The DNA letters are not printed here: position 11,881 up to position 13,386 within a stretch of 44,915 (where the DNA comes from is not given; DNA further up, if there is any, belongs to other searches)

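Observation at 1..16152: Giant glycosylated adhesin fused through one TM helix to a cytoplasmic HerA/FtsK-class ATPase, heading a translationally coupled coiled-coil operon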

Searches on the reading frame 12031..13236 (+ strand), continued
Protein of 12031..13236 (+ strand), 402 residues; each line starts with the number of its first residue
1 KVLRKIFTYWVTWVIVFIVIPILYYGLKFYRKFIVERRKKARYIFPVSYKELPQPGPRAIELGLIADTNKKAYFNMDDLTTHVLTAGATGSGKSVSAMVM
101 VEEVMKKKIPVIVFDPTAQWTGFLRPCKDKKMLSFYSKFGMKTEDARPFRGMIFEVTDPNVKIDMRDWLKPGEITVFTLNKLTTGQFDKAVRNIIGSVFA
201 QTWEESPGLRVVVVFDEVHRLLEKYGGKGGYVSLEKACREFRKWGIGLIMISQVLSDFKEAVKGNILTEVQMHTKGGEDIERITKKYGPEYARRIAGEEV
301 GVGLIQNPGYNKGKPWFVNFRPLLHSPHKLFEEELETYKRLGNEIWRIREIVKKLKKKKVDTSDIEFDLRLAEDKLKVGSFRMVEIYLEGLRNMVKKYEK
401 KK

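Call 92: find_encoding_contigs(protein=P0092, flank=10000, max_places=1)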
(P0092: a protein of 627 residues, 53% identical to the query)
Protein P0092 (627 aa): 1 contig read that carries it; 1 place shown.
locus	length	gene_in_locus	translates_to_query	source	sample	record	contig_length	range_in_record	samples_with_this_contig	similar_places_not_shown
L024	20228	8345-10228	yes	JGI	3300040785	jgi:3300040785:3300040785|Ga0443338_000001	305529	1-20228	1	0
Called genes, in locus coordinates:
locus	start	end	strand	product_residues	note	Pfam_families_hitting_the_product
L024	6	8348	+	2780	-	PF15418:DUF4625 (faint), PF02369:Big_1 (faint), PF17789:MG4 (faint), PF01935:DUF87, PF04851:ResIII (weak), PF05872:HerA_C (faint)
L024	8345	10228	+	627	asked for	PF04851:ResIII (faint), PF01935:DUF87, PF05872:HerA_C (faint), PF12846:AAA_10 (faint)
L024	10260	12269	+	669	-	-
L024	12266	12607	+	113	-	-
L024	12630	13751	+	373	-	PF03952:Enolase_N, PF00113:Enolase_C, PF13378:MR_MLE_C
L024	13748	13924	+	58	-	-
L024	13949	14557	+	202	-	PF00318:Ribosomal_S2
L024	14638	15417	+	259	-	-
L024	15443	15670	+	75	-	-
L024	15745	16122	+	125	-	PF01248:Ribosomal_L7Ae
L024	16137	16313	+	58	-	PF01200:Ribosomal_S28e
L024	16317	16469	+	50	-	PF01246:Ribosomal_L24e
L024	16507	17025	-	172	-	-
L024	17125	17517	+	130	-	-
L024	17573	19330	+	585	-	PF00009:GTP_EFTU, PF01926:MMR_HSR1, PF03029:ATP_bind_1 (faint), PF11987:IF-2, PF14578:GTP_EFTU_D4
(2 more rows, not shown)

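Call 95: search_protein_families(library=pfam, proteins=[P0109, P0097, P0006], max_evalue=1)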
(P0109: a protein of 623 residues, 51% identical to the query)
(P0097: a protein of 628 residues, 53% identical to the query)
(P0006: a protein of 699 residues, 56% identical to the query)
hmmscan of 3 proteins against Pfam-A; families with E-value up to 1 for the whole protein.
P0109 (623 aa): 19 families
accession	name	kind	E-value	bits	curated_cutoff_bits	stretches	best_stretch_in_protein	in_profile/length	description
PF01935.23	DUF87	-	4.4e-13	50.3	23.2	1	284-429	1-128/220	Helicase HerA, central domain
PF05872.18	HerA_C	-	1.3e-08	34.4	22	2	291-365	8-83/502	Helicase HerA-like C-terminal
PF04851.21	ResIII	-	6.8e-07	29.8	22.5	1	304-448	23-139/164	Type III restriction enzyme, res subunit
PF12846.13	AAA_10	-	5.4e-06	26.1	27.5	1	304-361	21-76/362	AAA-like domain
PF10412.15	TrwB_AAD_bind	-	0.00019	20.9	20.5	1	302-358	13-69/387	Type IV secretion-system coupling protein DNA-binding domain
PF00270.35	DEAD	-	0.00026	21.2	26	1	306-451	16-133/167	DEAD/DEAH box helicase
PF01580.24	FtsK_SpoIIIE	-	0.00066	19.6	24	1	286-324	22-59/221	FtsK/SpoIIIE family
PF11614.14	FixG_C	-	0.004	17.8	25.6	1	40-87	34-83/119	IG-like fold at C-terminal of FixG, putative oxidoreductase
PF20720.3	nSTAND3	-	0.0064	16.6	27.2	1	306-348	19-61/155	Novel STAND NTPase 3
PF05622.17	HOOK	-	0.0083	15.4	35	1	559-622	44-109/514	HOOK protein coiled-coil region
PF13191.12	AAA_16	-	0.015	16.3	32.6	1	306-446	26-144/167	AAA ATPase domain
PF06414.18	Zeta_toxin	-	0.022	14.6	22.3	1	306-340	18-51/199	Zeta toxin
PF13401.12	AAA_22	-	0.032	15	27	1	306-446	7-96/130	AAA domain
PF00004.35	AAA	-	0.039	14.9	21.2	0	308-336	2-27/131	ATPase family associated with various cellular activities (AAA)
PF00437.27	T2SSE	-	0.039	13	24.9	1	306-336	144-174/370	Type II/IV secretion system protein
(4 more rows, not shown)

P0097 (628 aa): 19 families
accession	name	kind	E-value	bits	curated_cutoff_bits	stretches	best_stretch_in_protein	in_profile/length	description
PF01935.23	DUF87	-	5.2e-12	46.8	23.2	1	289-346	1-61/220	Helicase HerA, central domain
PF05872.18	HerA_C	-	9.3e-09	34.9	22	1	297-389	9-101/502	Helicase HerA-like C-terminal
PF04851.21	ResIII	-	1.9e-06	28.3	22.5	1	308-454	22-140/164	Type III restriction enzyme, res subunit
PF12846.13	AAA_10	-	5.7e-06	26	27.5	1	309-365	21-75/362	AAA-like domain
PF10412.15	TrwB_AAD_bind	-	2.4e-05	23.8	20.5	1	307-363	13-69/387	Type IV secretion-system coupling protein DNA-binding domain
PF00270.35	DEAD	-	9.9e-05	22.6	26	1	311-456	16-133/167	DEAD/DEAH box helicase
PF01580.24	FtsK_SpoIIIE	-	0.0011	18.9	24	1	289-327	20-57/221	FtsK/SpoIIIE family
PF06414.18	Zeta_toxin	-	0.0028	17.5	22.3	1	312-345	19-51/199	Zeta toxin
PF20720.3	nSTAND3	-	0.0073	16.5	27.2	1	311-353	19-61/155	Novel STAND NTPase 3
PF13401.12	AAA_22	-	0.012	16.4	27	1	311-451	7-96/130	AAA domain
PF01656.29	CbiA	-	0.014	15.8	25.4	1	312-523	2-107/125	CobQ/CobB/MinD/ParA nucleotide binding domain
PF00004.35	AAA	-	0.016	16.1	21.2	0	313-342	2-28/131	ATPase family associated with various cellular activities (AAA)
PF13191.12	AAA_16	-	0.042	14.8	32.6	1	311-451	26-144/167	AAA ATPase domain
PF19044.6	P-loop_TraG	-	0.047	12.8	25.8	1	312-352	32-72/413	TraG P-loop domain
PF11797.14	WxLIP_HBD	-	0.066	13.6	28.9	1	162-229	61-130/138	WxL Interacting Protein, host binding domain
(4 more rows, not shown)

P0006 (699 aa): 14 families
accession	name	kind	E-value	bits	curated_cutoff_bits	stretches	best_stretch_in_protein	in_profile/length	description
PF01935.23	DUF87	-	1.2e-11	45.6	23.2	1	372-417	17-64/220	Helicase HerA, central domain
PF10412.15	TrwB_AAD_bind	-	2.3e-07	30.5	20.5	2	374-418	12-56/387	Type IV secretion-system coupling protein DNA-binding domain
PF05872.18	HerA_C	-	1.3e-06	27.8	22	1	369-429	13-73/502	Helicase HerA-like C-terminal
PF12846.13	AAA_10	-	3.9e-05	23.3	27.5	1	377-425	21-69/362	AAA-like domain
PF00270.35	DEAD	-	0.00058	20.1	26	0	378-415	15-55/167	DEAD/DEAH box helicase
PF04851.21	ResIII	-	0.0017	18.7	22.5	1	375-520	21-139/164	Type III restriction enzyme, res subunit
PF02534.20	T4SS-DNA_transf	-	0.0034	16.7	20.1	1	370-416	44-81/468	Type IV secretory system Conjugative DNA transfer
PF01580.24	FtsK_SpoIIIE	-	0.0048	16.8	24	1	374-398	36-60/221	FtsK/SpoIIIE family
PF00437.27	T2SSE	-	0.02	14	24.9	1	360-407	125-172/370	Type II/IV secretion system protein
PF16043.11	DUF4795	-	0.024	14.5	34.8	1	633-671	35-73/208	Domain of unknown function (DUF4795)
PF13473.12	Cupredoxin_1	-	0.07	13.6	27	1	452-488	58-92/104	Cupredoxin-like domain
PF00158.32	Sigma54_activat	-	0.14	12.3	20.2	1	372-412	17-57/168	Sigma-54 interaction domain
PF06414.18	Zeta_toxin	-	0.19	11.6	22.3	1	378-413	17-51/199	Zeta toxin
PF03308.22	MeaB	-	0.21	11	23.1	1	382-419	38-77/273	Methylmalonyl Co-A mutase-associated GTPase MeaB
